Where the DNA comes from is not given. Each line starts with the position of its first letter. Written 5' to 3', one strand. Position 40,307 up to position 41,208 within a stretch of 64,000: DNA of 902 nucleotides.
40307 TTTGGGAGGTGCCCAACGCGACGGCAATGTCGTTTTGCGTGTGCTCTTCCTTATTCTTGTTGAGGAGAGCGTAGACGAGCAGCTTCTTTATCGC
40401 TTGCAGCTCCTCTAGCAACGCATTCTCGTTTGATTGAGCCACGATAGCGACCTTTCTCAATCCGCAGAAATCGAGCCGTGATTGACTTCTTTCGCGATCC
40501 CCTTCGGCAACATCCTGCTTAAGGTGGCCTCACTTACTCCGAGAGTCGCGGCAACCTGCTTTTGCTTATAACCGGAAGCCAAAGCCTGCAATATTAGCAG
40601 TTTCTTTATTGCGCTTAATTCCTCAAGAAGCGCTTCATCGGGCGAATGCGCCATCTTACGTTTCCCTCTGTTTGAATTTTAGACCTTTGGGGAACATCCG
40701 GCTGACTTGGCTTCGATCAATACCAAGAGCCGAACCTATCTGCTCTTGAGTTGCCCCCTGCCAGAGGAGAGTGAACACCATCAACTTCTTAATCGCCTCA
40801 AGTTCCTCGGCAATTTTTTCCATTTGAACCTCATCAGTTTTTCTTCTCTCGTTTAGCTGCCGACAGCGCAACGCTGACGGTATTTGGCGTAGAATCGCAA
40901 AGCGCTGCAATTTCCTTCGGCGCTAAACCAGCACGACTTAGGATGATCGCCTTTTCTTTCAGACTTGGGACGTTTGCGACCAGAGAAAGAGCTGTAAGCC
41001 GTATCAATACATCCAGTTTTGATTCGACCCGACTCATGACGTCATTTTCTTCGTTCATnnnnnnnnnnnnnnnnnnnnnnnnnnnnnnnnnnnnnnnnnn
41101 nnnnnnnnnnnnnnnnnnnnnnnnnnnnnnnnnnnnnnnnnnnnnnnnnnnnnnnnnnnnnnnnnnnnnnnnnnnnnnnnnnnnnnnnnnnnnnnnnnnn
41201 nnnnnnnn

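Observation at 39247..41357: Six-gene operon: five small HTH proteins plus a wHTH-CHAT protease (candidate undescribed defence or signalling system)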

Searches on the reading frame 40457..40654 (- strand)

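Call 3: search_protein_families(library=pfam, proteins=[window:40457-40654:-], max_evalue=0.1)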
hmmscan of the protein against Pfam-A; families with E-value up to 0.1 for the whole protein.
window:40457-40654:- (65 aa): 28 families (the best 25 are shown)
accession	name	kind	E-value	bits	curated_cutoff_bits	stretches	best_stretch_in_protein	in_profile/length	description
PF13384.12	HTH_23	-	1.4e-06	28.3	24.6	1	14-49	3-38/50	Homeodomain-like domain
PF00196.25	GerE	-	0.00015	21.8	23.5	1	19-45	8-34/57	Bacterial regulatory proteins, luxR family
PF08281.18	Sigma70_r4_2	-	0.00037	20.5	25.7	1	8-49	6-47/54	Sigma-70, region 4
PF20432.4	Xre-like-HTH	-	0.0007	20.3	25.8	1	26-50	20-45/63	Antitoxin Xre-like helix-turn-helix domain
PF01381.28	HTH_3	-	0.00076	19.9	23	1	26-48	7-29/55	Helix-turn-helix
PF13518.12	HTH_28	-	0.00077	19.9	25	1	17-47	1-31/52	Helix-turn-helix domain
PF07506.17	RepB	-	0.0017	18.9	30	1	13-58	5-51/185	RepB plasmid partitioning protein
PF13560.12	HTH_31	-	0.0027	18.4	27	1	26-49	12-35/64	Helix-turn-helix domain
PF02954.25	HTH_8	-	0.003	17.7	22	1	20-47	9-37/42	Bacterial regulatory protein, Fis family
PF13551.12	HTH_29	-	0.0045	17.5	28.1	1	19-47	2-31/64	Winged helix-turn helix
PF02796.21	HTH_7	-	0.0047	17.5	23.8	1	19-51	12-44/45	Helix-turn-helix domain of resolvase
PF04545.22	Sigma70_r4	-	0.015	15.2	24.1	1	9-54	1-46/50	Sigma-70, region 4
PF01527.26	HTH_Tnp_1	-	0.016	15.8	24.1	1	19-46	14-41/75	Transposase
PF01371.25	Trp_repressor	-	0.022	15.3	27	1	12-48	31-69/88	Trp repressor protein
PF18024.7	HTH_50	-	0.028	14.6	27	1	9-47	4-42/50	Helix-turn-helix domain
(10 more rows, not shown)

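Call 4: search_protein_families(library=padloc, proteins=[window:40457-40654:-], max_evalue=0.1)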
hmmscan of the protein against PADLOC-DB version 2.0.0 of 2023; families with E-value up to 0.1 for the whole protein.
window:40457-40654:- (65 aa): 7 families
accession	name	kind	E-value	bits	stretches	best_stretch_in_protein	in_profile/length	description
PDLC01848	CARF3--CARF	-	0.0011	16.7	1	15-50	136-171/197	-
PDLC01268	CasR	-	0.0014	16.7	1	12-49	121-158/179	"CAS-I,CAS-II,CAS-III,CAS-IV,CAS-V,CAS-VI; associated_signaling"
PDLC01857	CARF3--CARF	-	0.0021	15.7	1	16-51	131-166/201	-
PDLC04133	mad1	-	0.0026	16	1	29-53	6-30/60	mads_1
PDLC01855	CARF3--CARF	-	0.0034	15.1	1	10-46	215-250/288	-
PDLC01434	CasR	-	0.014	13.3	1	17-49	129-162/191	"CAS-I,CAS-II,CAS-III,CAS-IV,CAS-V,CAS-VI; associated_signaling"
PDLC01438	Csa3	-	0.025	12.6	1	8-49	140-180/305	"CAS-I,CAS-II,CAS-III,CAS-IV,CAS-V,CAS-VI; associated_signaling"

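Call 67: search_protein_families(library=ncbifam, proteins=[window:40457-40654:-], max_evalue=0.01)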
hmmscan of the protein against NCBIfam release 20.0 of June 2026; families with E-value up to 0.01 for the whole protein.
window:40457-40654:- (65 aa): 5 families
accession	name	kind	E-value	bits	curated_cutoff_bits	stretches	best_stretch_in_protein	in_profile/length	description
TIGR02937.1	sigma70-ECF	superfamily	5.9e-05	22.8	42.9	1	9-55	114-160/165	sigma-70 family RNA polymerase sigma factor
TIGR02980.1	SigBFG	subfamily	0.00063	19.5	234.35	1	8-54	174-220/227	SigB/SigF/SigG family RNA polymerase sigma factor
NF005644.0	PRK07408.1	subfamily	0.0014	18.3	261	1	14-55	207-248/258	RNA polymerase sigma factor SigF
NF053881.1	TransRegDeoRBac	equivalog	0.0015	17.8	420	1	27-52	19-44/311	DNA-binding transcriptional repressor DeoR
TIGR01884.1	cas_HTH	subfamily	0.0026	17.2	60.2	1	17-49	143-177/202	CRISPR-associated CARF protein Csa3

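Call 68: search_protein_families(library=phrogs, proteins=[window:40457-40654:-], max_evalue=0.01)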
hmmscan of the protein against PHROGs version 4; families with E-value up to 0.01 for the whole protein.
window:40457-40654:- (65 aa): 11 families
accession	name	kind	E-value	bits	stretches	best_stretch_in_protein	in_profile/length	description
phrog_725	-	transcription regulation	8.9e-06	26.6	1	19-51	17-48/101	CII-like regulator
phrog_664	-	DNA, RNA and nucleotide metabolism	1.7e-05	25.7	1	21-55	93-127/210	DNA binding protein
phrog_517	-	DNA, RNA and nucleotide metabolism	0.00035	22.5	1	21-49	94-122/128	HTH DNA binding protein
phrog_686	-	DNA, RNA and nucleotide metabolism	0.00077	20.7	1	8-48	28-68/76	HTH DNA binding protein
phrog_6831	-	transcription regulation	0.0013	19.7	1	20-60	10-49/68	transcriptional regulator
phrog_296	-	integration and excision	0.0016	18.2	1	21-53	233-265/626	DNA transposition protein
phrog_125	-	DNA, RNA and nucleotide metabolism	0.0035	17.9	1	20-55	171-206/254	DNA invertase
phrog_2339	-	DNA, RNA and nucleotide metabolism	0.0044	18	1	24-54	34-64/98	HTH DNA binding protein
phrog_4291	-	DNA, RNA and nucleotide metabolism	0.0044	16.3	1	12-50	868-906/909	RNA-dependent RNA polymerase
phrog_20467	-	DNA, RNA and nucleotide metabolism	0.0088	16.9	1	24-58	74-108/112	HNH endonuclease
phrog_12540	-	unknown function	0.0091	17.2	1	18-49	31-60/153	-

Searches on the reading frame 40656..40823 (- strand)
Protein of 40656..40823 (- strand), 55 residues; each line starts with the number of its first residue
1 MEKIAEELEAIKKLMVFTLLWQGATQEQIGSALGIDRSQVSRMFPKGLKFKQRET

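Call 67: search_protein_families(library=ncbifam, proteins=[window:40656-40823:-], max_evalue=0.01)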
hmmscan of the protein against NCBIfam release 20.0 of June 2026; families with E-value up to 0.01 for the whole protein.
window:40656-40823:- (55 aa): 6 families
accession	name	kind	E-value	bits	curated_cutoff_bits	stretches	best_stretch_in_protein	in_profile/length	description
TIGR02980.1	SigBFG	subfamily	0.00023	20.9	234.35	1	2-49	173-220/227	SigB/SigF/SigG family RNA polymerase sigma factor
TIGR02885.1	spore_sigF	equivalog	0.00028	20.8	321.45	1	3-49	179-225/231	RNA polymerase sporulation sigma factor SigF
NF004052.0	PRK05572.1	subfamily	0.00035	20.2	311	1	4-49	199-244/252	SigF/SigG family RNA polymerase sporulation sigma factor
TIGR02937.1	sigma70-ECF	superfamily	0.00044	19.9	42.9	1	2-49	112-159/165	sigma-70 family RNA polymerase sigma factor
NF006071.0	PRK08215.1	equivalog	0.0054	16.4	372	1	6-49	208-251/258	RNA polymerase sporulation sigma factor SigG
TIGR02850.1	spore_sigG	equivalog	0.0071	15.8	457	1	6-46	205-245/254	RNA polymerase sporulation sigma factor SigG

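Call 68: search_protein_families(library=phrogs, proteins=[window:40656-40823:-], max_evalue=0.01)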
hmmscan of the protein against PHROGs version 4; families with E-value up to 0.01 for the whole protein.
window:40656-40823:- (55 aa): 6 families
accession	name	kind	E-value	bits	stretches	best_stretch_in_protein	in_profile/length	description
phrog_6831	-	transcription regulation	0.00012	23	1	14-43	9-38/68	transcriptional regulator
phrog_1373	-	transcription regulation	0.00023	22.2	1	2-43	56-96/166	transcriptional regulator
phrog_725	-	transcription regulation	0.0011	19.8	1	19-47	21-49/101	CII-like regulator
phrog_36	-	transcription regulation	0.0046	17.6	1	6-48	138-180/220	transcriptional regulator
phrog_6223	-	transcription regulation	0.0053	17.8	1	22-43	16-37/73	transcriptional repressor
phrog_1058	-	unknown function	0.0085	17.2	1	4-43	80-119/134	-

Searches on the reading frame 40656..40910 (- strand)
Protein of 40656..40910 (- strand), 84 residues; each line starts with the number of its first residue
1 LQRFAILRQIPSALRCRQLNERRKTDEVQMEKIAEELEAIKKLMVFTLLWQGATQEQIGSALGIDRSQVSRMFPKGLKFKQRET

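Call 3: search_protein_families(library=pfam, proteins=[window:40656-40910:-], max_evalue=0.1)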
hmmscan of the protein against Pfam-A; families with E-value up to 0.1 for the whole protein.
window:40656-40910:- (84 aa): 12 families
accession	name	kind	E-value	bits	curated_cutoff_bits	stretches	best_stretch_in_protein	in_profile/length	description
PF13384.12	HTH_23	-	4.1e-05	23.7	24.6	1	40-71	5-36/50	Homeodomain-like domain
PF04545.22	Sigma70_r4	-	0.00051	19.9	24.1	1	44-72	15-40/50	Sigma-70, region 4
PF13518.12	HTH_28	-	0.0056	17.2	25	1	43-71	3-31/52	Helix-turn-helix domain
PF20432.4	Xre-like-HTH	-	0.0075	17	25.8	1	52-82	23-53/63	Antitoxin Xre-like helix-turn-helix domain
PF13560.12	HTH_31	-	0.0081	16.9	27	1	18-72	8-34/64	Helix-turn-helix domain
PF13545.12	HTH_Crp_2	-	0.023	15.1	27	1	53-73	23-43/70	Crp-like helix-turn-helix domain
PF13613.12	HTH_Tnp_4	-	0.025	14.6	27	1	43-73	10-40/53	Helix-turn-helix of DDE superfamily endonuclease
PF01381.28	HTH_3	-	0.026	15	23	1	51-72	8-29/55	Helix-turn-helix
PF12802.13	MarR_2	-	0.058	14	27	0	53-72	21-40/61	MarR family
PF07506.17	RepB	-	0.06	13.8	30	0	44-72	13-41/185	RepB plasmid partitioning protein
PF01047.28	MarR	-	0.091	13.1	24.6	0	51-72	16-37/59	MarR family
PF05269.17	Phage_CII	-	0.1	13.3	21.3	0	53-71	24-42/91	Bacteriophage CII protein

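Call 4: search_protein_families(library=padloc, proteins=[window:40656-40910:-], max_evalue=0.1)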
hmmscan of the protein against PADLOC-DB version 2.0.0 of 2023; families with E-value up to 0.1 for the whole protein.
window:40656-40910:- (84 aa): 0 families

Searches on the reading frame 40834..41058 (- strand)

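Call 3: search_protein_families(library=pfam, proteins=[window:40834-41058:-], max_evalue=0.1)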
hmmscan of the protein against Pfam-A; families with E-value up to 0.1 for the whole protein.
window:40834-41058:- (74 aa): 3 families
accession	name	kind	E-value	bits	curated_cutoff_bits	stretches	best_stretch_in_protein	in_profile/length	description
PF08281.18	Sigma70_r4_2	-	0.0005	20.1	25.7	1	25-70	6-52/54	Sigma-70, region 4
PF13384.12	HTH_23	-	0.0072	16.6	24.6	1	36-67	9-40/50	Homeodomain-like domain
PF12840.13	HTH_20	-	0.027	14.9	27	1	40-62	13-36/51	Helix-turn-helix domain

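Call 4: search_protein_families(library=padloc, proteins=[window:40834-41058:-], max_evalue=0.1)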
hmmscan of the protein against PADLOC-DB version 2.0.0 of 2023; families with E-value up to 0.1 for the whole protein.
window:40834-41058:- (74 aa): 0 families

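Call 67: search_protein_families(library=ncbifam, proteins=[window:40834-41058:-], max_evalue=0.01)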
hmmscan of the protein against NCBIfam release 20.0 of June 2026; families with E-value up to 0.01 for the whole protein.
window:40834-41058:- (74 aa): 0 families

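Call 68: search_protein_families(library=phrogs, proteins=[window:40834-41058:-], max_evalue=0.01)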
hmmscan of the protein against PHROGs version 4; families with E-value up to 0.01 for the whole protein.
window:40834-41058:- (74 aa): 0 families
